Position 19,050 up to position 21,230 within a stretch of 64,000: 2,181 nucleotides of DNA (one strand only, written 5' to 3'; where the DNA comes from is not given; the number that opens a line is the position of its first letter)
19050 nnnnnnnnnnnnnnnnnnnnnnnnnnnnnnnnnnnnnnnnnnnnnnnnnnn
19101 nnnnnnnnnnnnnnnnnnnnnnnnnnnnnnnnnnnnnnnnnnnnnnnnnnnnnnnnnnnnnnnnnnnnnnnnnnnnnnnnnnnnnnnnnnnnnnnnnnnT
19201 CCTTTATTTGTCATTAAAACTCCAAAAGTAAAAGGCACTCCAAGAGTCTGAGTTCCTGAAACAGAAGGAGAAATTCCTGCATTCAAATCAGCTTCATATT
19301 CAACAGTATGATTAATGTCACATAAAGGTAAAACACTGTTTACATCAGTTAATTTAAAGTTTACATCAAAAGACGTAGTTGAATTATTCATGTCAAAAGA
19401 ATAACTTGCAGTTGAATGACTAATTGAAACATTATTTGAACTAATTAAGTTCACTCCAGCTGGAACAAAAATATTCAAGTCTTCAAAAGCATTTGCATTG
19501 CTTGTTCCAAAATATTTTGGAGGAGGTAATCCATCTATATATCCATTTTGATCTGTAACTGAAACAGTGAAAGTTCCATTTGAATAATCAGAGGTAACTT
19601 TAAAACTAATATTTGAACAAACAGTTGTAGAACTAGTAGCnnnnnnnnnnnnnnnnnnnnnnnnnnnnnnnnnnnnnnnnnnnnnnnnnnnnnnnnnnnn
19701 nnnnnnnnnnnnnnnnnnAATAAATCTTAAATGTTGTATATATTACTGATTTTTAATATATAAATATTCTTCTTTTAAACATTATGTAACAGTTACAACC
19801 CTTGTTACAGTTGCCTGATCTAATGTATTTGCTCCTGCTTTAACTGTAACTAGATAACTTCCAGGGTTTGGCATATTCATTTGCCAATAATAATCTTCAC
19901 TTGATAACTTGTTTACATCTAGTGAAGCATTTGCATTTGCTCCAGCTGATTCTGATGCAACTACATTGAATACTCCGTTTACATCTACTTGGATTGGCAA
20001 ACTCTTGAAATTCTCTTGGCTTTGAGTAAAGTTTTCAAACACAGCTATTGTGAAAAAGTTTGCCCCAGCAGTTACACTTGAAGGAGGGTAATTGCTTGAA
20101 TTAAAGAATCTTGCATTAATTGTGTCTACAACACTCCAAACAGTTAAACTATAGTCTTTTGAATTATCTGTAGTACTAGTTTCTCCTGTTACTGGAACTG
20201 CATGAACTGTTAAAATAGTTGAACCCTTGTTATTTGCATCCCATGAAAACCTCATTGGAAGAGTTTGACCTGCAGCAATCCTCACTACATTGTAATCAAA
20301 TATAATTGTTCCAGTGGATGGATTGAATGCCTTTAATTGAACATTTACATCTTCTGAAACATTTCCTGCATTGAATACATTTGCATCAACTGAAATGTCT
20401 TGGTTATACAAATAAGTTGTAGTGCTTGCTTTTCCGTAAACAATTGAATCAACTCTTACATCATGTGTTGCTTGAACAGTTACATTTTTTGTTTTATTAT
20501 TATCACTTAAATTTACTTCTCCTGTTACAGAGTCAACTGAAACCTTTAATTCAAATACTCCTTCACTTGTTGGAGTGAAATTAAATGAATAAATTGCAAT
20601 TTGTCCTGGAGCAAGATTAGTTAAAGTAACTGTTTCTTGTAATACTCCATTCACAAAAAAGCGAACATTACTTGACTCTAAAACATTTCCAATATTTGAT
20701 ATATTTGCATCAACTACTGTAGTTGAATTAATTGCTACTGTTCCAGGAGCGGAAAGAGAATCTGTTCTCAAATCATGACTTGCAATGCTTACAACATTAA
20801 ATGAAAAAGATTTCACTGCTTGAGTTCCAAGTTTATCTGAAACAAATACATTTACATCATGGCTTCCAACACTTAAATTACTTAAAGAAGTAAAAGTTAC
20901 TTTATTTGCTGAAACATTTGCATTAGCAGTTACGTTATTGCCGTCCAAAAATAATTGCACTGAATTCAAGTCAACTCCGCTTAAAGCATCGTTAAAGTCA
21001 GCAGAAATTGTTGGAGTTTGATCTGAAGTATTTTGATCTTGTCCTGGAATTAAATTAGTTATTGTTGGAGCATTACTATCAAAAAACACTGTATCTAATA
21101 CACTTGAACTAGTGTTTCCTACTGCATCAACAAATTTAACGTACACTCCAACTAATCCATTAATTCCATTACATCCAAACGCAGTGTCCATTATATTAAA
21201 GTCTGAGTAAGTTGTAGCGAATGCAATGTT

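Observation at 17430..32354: Two-gene surface-protein operon: 4190-aa repeat protein lacking an anchor, followed by a Cys-rich protein with C-terminal TM anchor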

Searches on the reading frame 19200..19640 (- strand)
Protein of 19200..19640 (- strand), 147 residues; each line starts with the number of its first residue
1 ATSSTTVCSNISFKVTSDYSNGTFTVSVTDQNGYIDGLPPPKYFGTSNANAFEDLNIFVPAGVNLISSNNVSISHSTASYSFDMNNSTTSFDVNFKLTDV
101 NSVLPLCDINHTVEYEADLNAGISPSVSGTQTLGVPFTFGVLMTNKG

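Call 26: search_protein_families(library=pfam, proteins=[window:19200-19640:-], max_evalue=1)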
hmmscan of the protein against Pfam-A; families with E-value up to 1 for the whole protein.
window:19200-19640:- (147 aa): 1 family
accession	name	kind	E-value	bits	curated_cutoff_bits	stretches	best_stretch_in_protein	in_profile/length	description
PF11945.13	WASH_WAHD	-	0.2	11.5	24.2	1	71-131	206-268/292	WAHD domain of WASH complex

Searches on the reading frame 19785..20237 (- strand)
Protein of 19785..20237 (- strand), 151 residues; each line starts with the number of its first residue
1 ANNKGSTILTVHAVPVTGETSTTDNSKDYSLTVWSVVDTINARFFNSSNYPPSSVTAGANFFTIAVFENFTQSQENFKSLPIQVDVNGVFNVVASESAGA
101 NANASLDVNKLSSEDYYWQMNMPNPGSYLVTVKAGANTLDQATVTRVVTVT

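Call 26: search_protein_families(library=pfam, proteins=[window:19785-20237:-], max_evalue=1)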
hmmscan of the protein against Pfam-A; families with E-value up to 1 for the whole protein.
window:19785-20237:- (151 aa): 2 families
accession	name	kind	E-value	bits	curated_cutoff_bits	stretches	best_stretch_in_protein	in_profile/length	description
PF18981.6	InlK_D3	-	0.014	15.9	25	1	104-147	28-71/75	Internalin K domain (D3/D4)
PF17581.7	DUF5483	-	0.1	11.8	27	1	16-83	153-224/471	Family of unknown function (DUF5483)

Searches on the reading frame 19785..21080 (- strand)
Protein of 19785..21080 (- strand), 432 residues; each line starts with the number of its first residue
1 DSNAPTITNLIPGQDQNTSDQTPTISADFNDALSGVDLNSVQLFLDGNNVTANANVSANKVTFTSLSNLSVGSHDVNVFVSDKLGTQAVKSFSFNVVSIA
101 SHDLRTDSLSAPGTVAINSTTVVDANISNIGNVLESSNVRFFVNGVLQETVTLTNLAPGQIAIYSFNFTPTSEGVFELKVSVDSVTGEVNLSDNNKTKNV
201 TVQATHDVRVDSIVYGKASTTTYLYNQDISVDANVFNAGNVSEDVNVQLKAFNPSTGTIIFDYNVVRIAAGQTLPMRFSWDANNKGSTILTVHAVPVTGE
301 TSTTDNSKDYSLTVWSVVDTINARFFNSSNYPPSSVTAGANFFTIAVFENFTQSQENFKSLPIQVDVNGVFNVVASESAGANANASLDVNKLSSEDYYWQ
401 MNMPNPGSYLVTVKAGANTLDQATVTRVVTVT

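Call 26: search_protein_families(library=pfam, proteins=[window:19785-21080:-], max_evalue=1)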
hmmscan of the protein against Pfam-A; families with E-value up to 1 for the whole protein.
window:19785-21080:- (432 aa): 4 families
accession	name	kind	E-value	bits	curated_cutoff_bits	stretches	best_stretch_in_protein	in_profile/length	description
PF07705.17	CARDB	-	1.6e-10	41.6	22.7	2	103-194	3-97/101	CARDB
PF19077.6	Big_13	-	1.2e-05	26.2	27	1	13-96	19-100/102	Bacterial Ig-like domain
PF13205.12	Big_5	-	0.0021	19.2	23.6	1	1-72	1-76/105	Bacterial Ig-like domain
PF17996.7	CE2_N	-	0.061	13.8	27.9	1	22-80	28-82/108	Carbohydrate esterase 2 N-terminal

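Call 30: find_homologous_proteins(query=window:19785-21080:-, max_evalue=0.001)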
Query window:19785-21080:- (432 aa): 1 proteins with E <= 0.001 among 8000 candidates.
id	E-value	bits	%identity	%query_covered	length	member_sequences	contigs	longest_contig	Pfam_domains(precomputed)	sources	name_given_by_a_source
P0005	3.4e-12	64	26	47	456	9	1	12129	PF17957.8,PF07833.17,PF04234.19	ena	-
